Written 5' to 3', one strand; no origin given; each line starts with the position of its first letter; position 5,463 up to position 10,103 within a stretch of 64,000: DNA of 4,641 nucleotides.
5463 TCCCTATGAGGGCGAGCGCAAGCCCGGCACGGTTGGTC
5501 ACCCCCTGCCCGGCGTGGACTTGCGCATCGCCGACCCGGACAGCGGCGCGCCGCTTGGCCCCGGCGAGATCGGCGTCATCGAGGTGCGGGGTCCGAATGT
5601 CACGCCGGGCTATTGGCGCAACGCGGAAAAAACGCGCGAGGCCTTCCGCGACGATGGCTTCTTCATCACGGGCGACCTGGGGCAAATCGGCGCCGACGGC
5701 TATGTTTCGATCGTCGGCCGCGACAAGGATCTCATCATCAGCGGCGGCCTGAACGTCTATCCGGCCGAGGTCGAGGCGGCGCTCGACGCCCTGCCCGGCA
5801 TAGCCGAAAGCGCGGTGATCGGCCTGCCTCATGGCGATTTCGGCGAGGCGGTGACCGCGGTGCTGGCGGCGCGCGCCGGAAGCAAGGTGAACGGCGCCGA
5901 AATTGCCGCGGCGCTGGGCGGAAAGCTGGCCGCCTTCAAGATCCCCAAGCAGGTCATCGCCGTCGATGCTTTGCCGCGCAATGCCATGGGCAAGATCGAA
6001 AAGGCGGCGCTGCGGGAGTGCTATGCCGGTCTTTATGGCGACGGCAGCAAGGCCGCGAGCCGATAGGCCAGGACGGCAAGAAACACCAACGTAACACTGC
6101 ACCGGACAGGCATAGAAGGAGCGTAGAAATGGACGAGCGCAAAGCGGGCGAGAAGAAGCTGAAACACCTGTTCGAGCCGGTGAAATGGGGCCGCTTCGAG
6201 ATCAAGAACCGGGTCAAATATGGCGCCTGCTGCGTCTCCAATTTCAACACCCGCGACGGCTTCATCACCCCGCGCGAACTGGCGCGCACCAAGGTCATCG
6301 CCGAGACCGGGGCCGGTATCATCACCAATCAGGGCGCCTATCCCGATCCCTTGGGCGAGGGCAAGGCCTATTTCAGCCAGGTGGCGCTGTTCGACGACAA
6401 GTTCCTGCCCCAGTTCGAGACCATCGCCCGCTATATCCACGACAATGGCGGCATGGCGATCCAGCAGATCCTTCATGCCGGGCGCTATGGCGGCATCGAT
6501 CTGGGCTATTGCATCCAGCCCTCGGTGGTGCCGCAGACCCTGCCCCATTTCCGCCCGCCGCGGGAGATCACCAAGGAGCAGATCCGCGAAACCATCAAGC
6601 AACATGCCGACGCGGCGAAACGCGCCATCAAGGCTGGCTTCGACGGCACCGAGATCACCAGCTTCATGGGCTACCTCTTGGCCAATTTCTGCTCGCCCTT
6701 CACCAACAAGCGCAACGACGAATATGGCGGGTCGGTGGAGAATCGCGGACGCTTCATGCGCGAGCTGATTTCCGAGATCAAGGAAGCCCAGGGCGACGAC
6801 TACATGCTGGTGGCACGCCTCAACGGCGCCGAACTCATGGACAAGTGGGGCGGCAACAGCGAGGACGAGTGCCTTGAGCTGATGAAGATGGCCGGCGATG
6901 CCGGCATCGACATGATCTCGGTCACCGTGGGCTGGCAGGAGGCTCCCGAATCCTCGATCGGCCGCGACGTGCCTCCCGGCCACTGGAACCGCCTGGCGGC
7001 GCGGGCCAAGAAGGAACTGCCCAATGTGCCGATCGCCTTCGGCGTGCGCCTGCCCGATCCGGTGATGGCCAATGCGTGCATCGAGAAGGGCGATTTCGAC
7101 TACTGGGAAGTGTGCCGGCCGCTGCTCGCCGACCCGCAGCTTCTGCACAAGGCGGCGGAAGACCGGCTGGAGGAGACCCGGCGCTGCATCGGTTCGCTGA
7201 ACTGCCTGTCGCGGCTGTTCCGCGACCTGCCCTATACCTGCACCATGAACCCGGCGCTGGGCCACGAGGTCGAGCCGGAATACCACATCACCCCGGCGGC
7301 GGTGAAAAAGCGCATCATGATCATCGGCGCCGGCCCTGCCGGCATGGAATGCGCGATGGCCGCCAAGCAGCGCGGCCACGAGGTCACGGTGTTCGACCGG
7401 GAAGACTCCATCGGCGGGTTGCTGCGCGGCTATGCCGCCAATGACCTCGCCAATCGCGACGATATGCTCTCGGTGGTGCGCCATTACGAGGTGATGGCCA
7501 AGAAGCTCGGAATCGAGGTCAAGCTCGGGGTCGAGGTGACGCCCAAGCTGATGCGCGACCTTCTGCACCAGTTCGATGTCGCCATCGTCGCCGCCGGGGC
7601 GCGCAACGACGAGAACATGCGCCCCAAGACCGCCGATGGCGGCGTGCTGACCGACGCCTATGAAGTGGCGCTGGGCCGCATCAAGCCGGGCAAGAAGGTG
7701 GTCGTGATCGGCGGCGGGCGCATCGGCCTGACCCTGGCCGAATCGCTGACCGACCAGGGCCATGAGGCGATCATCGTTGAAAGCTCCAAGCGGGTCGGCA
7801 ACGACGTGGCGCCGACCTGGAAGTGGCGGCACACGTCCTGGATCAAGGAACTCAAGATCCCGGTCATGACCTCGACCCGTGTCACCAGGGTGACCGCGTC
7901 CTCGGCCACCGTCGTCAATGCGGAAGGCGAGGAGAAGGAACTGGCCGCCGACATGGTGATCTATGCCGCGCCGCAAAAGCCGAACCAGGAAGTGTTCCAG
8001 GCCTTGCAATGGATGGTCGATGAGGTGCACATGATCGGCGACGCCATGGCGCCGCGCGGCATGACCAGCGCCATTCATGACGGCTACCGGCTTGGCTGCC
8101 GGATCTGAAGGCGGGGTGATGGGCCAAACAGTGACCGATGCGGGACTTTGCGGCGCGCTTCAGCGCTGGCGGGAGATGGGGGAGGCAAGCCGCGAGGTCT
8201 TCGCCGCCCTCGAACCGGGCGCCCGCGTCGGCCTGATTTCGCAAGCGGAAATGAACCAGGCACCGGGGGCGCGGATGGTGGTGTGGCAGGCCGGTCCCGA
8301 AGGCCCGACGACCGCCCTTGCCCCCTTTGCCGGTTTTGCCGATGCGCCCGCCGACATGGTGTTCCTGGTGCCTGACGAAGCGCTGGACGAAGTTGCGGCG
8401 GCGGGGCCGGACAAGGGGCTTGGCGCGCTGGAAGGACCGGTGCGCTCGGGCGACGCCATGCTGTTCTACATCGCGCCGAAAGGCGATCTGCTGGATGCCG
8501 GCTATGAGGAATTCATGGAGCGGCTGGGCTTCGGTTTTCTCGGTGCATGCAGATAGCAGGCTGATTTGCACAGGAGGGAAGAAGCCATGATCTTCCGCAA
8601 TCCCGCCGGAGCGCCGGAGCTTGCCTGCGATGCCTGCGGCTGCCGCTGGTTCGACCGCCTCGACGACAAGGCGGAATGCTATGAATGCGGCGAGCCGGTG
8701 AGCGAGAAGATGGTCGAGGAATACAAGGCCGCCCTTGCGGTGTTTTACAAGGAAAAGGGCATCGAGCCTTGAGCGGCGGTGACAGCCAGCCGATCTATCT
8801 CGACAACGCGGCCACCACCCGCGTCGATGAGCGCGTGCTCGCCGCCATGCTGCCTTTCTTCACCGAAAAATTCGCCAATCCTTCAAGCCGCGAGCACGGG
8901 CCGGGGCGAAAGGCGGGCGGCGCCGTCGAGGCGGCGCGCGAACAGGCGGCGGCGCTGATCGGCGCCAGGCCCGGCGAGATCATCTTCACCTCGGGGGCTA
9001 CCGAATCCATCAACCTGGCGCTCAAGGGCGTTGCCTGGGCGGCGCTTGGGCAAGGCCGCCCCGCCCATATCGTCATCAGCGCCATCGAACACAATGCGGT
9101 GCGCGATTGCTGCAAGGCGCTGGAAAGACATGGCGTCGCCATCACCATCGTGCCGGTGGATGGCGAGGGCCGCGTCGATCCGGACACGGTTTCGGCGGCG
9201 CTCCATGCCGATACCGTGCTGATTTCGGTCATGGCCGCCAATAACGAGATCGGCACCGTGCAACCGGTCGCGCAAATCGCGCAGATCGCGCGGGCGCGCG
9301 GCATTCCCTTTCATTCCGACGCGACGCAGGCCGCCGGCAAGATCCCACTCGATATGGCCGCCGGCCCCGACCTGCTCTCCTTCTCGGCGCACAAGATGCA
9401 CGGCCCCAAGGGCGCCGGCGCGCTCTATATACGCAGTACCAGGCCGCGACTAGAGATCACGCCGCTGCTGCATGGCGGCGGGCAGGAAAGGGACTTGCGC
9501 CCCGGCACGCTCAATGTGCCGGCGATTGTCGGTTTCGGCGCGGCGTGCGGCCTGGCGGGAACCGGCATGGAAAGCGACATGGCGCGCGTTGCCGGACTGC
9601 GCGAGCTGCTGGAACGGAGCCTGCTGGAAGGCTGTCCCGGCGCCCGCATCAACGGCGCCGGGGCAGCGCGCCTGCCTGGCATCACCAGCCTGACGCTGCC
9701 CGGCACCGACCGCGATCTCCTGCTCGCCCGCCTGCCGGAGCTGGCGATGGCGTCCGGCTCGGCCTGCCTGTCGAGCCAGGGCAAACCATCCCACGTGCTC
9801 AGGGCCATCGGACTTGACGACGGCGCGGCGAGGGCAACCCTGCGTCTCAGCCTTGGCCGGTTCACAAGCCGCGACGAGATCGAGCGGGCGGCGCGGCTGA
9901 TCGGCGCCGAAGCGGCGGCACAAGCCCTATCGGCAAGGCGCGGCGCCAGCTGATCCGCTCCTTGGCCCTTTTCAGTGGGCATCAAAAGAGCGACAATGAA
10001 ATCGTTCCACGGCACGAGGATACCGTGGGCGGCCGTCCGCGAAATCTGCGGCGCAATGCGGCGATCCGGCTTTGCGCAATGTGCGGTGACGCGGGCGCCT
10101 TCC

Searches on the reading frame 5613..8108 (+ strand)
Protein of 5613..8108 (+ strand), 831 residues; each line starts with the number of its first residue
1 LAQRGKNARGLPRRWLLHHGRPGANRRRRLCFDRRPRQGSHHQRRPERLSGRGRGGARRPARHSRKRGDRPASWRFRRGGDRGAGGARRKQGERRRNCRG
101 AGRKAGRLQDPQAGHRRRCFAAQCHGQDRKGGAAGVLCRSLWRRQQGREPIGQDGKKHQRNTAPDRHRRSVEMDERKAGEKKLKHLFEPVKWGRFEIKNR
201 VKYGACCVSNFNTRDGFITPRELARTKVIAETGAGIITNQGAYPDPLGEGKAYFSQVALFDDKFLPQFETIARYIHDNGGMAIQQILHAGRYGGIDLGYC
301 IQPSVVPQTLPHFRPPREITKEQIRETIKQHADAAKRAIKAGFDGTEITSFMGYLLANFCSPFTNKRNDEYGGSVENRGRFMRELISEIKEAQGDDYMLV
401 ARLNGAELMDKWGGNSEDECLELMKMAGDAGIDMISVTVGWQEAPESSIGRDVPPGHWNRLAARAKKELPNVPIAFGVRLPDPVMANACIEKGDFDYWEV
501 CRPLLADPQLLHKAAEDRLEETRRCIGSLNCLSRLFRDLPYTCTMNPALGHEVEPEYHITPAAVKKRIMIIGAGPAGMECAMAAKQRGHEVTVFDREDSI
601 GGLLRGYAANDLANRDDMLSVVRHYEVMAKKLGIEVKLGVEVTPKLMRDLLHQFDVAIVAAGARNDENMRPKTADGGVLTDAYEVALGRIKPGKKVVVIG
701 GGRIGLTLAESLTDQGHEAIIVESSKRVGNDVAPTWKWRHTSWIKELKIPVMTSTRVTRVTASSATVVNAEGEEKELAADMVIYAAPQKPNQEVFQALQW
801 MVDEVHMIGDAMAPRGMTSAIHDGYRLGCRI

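Call 62: search_protein_families(library=pfam, proteins=[window:5613-8108:+], max_evalue=0.00001)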
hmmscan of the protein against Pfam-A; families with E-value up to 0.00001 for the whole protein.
window:5613-8108:+ (831 aa): 15 families
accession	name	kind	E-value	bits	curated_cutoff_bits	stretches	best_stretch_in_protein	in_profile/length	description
PF00724.26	Oxidored_FMN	-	9e-50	170.3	27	1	186-519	2-340/342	NADH:flavin oxidoreductase / NADH oxidase family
PF07992.20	Pyr_redox_2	-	1e-26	94.5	26.1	1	567-803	2-252/291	Pyridine nucleotide-disulphide oxidoreductase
PF00070.33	Pyr_redox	-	2.1e-17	63.8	22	2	695-766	1-72/82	Pyridine nucleotide-disulphide oxidoreductase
PF13450.12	NAD_binding_8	-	1.1e-13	51.6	21.9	1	570-611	1-42/68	NAD(P)-binding Rossmann-like domain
PF03486.20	HI0933_like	-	5.7e-12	46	50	1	567-602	2-37/244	HI0933-like protein Rossmann domain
PF13738.12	Pyr_redox_3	-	6.1e-11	42.5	30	0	570-609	2-41/305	Pyridine nucleotide-disulphide oxidoreductase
PF01266.30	DAO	-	2.5e-10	40.9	27.9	0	568-601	2-35/353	FAD dependent oxidoreductase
PF01946.23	Thi4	-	2.7e-07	30.5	26.2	0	565-686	17-143/235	Thi4 family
PF12831.13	FAD_oxidored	-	2.8e-07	30.6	27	0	568-604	2-38/416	FAD dependent oxidoreductase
PF01593.30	Amino_oxidase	-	3.9e-07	30.2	19.8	0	705-729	3-27/443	Flavin containing amine oxidoreductase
PF02254.24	TrkA_N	-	1.1e-06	29.4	23.8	0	696-728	1-33/116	TrkA-N domain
PF01262.27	AlaDh_PNT_C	-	2.5e-06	27.5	23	0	566-660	29-99/214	Alanine dehydrogenase/PNT, C-terminal domain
PF13241.12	NAD_binding_7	-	2.8e-06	28.3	22.1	0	693-787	7-70/104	Putative NAD(P)-binding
PF02737.24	3HCDH_N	-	3.2e-06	27.6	22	0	695-803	1-105/180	3-hydroxyacyl-CoA dehydrogenase, NAD binding domain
PF01494.25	FAD_binding_3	-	4.1e-06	26.7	22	0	695-726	3-34/349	FAD binding domain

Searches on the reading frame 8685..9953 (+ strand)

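Call 62: search_protein_families(library=pfam, proteins=[window:8685-9953:+], max_evalue=0.00001)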
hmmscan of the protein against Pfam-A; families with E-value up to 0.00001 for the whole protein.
window:8685-9953:+ (422 aa): 2 families
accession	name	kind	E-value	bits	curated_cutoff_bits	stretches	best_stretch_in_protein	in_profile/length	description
PF00266.25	Aminotran_5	-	1.2e-75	255.3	21.5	1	37-401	1-370/371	Aminotransferase class-V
PF01212.27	Beta_elim_lyase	-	7.6e-07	29.2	27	1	125-237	70-199/288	Beta-eliminating lyase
